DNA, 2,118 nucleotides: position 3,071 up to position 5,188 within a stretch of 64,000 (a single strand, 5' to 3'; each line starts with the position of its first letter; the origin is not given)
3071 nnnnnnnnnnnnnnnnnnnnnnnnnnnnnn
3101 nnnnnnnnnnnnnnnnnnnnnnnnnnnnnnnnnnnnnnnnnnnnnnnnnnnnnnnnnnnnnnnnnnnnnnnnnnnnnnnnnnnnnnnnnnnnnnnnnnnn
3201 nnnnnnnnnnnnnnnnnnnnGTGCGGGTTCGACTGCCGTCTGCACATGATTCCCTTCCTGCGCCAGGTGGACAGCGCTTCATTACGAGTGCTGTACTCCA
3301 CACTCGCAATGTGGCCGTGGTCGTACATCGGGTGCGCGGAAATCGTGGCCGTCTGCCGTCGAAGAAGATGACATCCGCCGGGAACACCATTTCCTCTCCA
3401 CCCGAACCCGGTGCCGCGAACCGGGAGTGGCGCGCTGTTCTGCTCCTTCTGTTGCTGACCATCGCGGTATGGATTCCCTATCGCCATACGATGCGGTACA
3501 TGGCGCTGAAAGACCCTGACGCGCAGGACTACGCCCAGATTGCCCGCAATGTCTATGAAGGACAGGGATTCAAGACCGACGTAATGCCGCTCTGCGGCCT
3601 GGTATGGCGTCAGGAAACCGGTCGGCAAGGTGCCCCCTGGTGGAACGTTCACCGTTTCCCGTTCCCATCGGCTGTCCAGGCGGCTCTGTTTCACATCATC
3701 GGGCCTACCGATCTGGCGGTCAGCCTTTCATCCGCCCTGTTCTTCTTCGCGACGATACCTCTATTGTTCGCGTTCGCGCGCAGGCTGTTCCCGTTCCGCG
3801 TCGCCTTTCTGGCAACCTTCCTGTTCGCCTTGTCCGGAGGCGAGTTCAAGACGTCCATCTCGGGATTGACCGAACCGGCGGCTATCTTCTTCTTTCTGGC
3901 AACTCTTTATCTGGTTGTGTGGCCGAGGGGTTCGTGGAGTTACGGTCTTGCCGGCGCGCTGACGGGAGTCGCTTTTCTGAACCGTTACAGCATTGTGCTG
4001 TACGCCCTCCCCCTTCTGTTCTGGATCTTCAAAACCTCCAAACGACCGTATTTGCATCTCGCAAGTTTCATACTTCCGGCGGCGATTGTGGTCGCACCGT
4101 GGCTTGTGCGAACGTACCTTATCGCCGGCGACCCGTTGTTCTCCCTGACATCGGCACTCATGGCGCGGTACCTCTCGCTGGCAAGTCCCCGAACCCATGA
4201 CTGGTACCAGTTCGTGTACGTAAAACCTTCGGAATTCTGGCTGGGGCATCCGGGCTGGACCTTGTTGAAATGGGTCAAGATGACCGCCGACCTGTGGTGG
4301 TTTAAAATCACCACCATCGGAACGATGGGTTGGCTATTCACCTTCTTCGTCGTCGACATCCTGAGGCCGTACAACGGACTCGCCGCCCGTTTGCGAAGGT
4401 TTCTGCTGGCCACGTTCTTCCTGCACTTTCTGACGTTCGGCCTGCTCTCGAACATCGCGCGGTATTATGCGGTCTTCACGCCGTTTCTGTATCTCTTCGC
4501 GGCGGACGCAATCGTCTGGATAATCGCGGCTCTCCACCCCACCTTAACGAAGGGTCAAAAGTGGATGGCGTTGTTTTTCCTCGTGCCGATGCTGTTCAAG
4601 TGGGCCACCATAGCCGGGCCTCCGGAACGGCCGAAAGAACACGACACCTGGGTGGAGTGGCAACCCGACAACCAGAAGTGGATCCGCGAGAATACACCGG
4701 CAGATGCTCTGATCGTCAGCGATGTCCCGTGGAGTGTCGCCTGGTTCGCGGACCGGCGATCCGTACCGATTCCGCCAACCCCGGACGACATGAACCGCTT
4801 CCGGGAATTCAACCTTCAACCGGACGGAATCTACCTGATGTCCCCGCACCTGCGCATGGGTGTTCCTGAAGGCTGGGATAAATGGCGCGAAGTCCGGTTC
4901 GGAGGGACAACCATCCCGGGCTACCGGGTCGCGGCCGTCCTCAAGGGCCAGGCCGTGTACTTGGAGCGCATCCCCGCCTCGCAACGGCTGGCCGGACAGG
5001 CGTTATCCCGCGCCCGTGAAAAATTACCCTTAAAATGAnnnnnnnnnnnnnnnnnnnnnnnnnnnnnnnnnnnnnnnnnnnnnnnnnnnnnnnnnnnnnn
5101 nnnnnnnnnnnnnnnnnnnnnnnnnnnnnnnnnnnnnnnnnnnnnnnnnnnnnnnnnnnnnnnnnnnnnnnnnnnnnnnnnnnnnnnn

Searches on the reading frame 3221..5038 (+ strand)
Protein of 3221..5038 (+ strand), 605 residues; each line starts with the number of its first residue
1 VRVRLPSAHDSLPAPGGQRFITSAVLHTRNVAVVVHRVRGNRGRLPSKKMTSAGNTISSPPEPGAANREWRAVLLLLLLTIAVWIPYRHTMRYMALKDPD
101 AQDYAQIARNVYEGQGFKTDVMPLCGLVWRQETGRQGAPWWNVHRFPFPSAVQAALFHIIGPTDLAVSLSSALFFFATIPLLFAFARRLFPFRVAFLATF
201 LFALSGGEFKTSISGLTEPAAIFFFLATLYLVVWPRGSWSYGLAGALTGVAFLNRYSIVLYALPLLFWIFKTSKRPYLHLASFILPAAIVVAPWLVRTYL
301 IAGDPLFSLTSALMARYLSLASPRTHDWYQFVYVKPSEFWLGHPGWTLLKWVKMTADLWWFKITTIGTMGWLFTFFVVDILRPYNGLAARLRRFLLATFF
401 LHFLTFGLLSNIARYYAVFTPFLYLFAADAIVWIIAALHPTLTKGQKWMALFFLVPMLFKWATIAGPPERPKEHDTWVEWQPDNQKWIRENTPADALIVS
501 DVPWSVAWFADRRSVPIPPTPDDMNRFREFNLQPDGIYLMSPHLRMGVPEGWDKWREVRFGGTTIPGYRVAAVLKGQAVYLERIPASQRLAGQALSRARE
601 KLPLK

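Call 73: search_protein_families(library=pfam, proteins=[window:3221-5038:+], max_evalue=0.001)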
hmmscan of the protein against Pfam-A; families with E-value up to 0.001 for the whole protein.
window:3221-5038:+ (605 aa): 2 families
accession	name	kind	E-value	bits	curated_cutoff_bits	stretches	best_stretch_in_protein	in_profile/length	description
PF13231.12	PMT_2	-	3.8e-11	43.9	26.1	1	147-295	4-158/160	Dolichyl-phosphate-mannose-protein mannosyltransferase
PF20604.3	DUF6798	-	0.00059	19.9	26.9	0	486-514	8-37/61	Domain of unknown function (DUF6798)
